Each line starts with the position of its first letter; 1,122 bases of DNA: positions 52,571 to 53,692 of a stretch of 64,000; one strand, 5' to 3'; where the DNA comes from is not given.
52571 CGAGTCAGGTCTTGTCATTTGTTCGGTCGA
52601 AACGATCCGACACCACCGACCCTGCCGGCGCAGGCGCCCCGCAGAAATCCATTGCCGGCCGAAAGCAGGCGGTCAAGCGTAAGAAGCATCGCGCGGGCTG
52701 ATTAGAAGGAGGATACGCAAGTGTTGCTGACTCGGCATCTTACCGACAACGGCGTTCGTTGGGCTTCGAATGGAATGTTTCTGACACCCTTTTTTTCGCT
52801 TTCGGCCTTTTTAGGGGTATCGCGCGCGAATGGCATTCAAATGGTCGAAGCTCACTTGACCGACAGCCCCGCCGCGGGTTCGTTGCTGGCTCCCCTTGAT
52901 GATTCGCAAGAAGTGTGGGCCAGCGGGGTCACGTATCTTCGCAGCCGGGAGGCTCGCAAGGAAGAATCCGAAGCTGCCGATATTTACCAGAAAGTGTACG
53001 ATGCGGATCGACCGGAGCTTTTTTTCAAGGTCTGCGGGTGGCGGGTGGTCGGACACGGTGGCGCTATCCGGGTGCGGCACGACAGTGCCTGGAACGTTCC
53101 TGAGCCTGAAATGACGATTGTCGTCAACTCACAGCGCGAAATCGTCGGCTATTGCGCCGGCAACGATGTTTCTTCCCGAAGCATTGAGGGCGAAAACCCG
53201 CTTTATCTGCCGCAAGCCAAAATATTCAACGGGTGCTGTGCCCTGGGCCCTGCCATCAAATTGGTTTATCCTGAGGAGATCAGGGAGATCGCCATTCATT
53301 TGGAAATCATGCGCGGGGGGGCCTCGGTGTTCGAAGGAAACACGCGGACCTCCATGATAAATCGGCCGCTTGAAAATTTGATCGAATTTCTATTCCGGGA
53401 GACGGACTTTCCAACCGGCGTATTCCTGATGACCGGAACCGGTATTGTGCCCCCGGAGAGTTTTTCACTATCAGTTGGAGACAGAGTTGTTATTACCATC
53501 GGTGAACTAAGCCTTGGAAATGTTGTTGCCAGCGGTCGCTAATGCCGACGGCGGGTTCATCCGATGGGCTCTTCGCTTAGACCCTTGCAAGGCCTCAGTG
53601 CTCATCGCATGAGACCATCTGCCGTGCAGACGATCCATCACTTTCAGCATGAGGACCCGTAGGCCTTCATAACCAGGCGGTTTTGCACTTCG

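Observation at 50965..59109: Unassigned anaerobic module: KdaD-like dehydratase and beta-hydroxyacid reductase convergent with an Ldh_2, OFOR (delta-alpha-beta-gamma), AbfD-like operon; possible route from C5 2-oxo acids to crotonyl-CoA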

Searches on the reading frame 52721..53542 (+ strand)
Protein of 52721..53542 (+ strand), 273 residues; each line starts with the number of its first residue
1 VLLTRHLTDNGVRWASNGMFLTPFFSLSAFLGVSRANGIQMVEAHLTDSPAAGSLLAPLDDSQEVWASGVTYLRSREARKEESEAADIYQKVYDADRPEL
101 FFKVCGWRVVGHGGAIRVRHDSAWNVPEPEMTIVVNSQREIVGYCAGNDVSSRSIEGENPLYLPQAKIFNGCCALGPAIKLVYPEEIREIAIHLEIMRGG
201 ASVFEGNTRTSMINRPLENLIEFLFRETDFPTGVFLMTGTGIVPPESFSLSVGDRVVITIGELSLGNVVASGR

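Call 3: search_protein_families(library=pfam, proteins=[window:52721-53542:+])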
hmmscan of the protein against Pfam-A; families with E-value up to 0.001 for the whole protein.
window:52721-53542:+ (273 aa): 1 family
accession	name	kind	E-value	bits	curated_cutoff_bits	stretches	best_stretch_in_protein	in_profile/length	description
PF01557.24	FAA_hydrolase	-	5.4e-13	49.5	23.9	1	95-263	29-206/214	Fumarylacetoacetate (FAA) hydrolase C-terminal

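Call 4: search_protein_families(library=ncbifam, proteins=[window:52721-53542:+])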
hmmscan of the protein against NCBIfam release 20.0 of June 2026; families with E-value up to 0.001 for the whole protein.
window:52721-53542:+ (273 aa): 2 families
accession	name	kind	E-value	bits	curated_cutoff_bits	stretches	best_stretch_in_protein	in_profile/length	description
NF040903.1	GguC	equivalog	2.8e-09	36.4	340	1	97-230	136-271/329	AraD1 family protein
NF053535.1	DhyDRhmHlse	equivalog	0.00032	20.1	500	1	140-263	146-271/284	2,4-didehydro-3-deoxy-L-rhamnonate hydrolase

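Call 36: search_solved_structures(query=window:52721-53542:+, max_evalue=0.01, show_alignments=3)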
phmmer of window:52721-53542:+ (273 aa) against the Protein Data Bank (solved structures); distinct sequences matched with E-value up to 0.01: 4.
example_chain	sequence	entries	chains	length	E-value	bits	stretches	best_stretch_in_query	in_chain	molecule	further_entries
2q18_X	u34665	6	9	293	4e-54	187.2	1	57-263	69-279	2-keto-3-deoxy-D-arabinonate dehydratase | Putative uncharacterized protein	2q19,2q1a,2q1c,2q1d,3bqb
9kkt_B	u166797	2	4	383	2.4e-18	69.9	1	97-263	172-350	Fumarylacetoacetate hydrolase family protein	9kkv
8gsr_A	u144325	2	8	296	0.0035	20.2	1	139-259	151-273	L-2,4-diketo-3-deoxyrhamnonate hydrolase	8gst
4pfz_A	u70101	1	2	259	0.0049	19.7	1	138-262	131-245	5-carboxymethyl-2-hydroxymuconate delta-isomerase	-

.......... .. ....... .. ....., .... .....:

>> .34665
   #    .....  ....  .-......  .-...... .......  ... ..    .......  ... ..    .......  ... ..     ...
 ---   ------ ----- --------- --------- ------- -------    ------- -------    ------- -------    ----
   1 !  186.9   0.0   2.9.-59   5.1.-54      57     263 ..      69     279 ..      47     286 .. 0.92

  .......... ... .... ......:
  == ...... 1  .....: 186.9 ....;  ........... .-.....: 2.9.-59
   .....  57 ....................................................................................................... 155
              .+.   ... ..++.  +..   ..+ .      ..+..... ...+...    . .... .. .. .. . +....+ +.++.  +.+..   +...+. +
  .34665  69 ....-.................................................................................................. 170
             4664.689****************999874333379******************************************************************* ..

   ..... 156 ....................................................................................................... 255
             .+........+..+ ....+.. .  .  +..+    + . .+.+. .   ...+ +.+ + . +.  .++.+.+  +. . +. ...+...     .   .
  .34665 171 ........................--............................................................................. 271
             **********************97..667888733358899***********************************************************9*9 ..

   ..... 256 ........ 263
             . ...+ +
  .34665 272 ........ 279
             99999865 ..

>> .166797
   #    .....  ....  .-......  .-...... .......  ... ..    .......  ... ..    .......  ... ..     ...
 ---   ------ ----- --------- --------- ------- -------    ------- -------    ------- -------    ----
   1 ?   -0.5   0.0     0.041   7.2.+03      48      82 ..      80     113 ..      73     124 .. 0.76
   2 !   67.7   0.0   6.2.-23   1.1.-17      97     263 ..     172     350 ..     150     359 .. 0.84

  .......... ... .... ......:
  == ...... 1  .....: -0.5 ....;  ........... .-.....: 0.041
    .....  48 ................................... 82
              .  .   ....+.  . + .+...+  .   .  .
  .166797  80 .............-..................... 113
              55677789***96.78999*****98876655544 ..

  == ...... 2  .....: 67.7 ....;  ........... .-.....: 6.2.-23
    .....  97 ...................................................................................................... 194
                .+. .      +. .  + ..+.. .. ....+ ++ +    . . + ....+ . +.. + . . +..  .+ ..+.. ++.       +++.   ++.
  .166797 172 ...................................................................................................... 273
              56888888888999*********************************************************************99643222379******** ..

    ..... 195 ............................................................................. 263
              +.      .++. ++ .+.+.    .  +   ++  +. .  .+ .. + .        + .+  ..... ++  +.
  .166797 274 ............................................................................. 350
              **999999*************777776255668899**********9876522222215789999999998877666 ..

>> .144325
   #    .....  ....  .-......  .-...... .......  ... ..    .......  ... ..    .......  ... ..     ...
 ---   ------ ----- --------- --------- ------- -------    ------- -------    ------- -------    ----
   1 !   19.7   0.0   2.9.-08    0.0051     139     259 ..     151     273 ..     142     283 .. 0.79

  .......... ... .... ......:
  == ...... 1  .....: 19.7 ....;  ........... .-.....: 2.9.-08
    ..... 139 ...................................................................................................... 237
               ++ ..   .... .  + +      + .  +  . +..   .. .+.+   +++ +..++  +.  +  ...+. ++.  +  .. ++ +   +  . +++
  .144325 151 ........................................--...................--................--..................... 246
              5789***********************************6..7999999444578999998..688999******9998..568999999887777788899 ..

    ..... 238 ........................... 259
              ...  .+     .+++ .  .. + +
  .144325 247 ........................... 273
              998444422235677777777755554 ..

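Call 37: find_related_loci(query=window:52721-53542:+, collection=metagenome_contigs, flank=10000)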
Query window:52721-53542:+ (273 aa) in metagenome_contigs; peptide patterns used: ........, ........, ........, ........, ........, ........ (x = any residue, [..] = any of these).
265 stretches matched a pattern; 97 encode a relative of the query (tblastn E <= 1e-3); the best 80 are kept; 80 distinct loci.
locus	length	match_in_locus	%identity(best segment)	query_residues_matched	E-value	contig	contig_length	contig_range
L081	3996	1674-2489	96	1-272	0e+0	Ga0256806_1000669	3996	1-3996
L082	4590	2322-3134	85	1-271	6e-162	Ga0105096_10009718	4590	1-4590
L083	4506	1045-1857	85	1-271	3e-160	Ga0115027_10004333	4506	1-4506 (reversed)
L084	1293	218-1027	84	1-270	7e-172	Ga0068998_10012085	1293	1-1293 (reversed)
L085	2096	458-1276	82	1-273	3e-166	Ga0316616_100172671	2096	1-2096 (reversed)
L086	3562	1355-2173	79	1-273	1e-155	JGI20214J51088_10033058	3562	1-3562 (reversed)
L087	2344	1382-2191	76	1-270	2e-148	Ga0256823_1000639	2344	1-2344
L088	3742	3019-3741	80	1-241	9e-140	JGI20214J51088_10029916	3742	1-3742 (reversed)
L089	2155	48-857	73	1-270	1e-143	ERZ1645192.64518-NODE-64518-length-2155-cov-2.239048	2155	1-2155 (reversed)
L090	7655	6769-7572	72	2-269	2e-131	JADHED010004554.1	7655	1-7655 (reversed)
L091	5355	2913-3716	72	2-269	6e-132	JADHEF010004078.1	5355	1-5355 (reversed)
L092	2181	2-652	79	54-270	6e-122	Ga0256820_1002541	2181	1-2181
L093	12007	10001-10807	63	1-269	2e-112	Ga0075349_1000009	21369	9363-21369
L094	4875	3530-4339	63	1-270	4e-112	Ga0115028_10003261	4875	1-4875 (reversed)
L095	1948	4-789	63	8-269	8e-115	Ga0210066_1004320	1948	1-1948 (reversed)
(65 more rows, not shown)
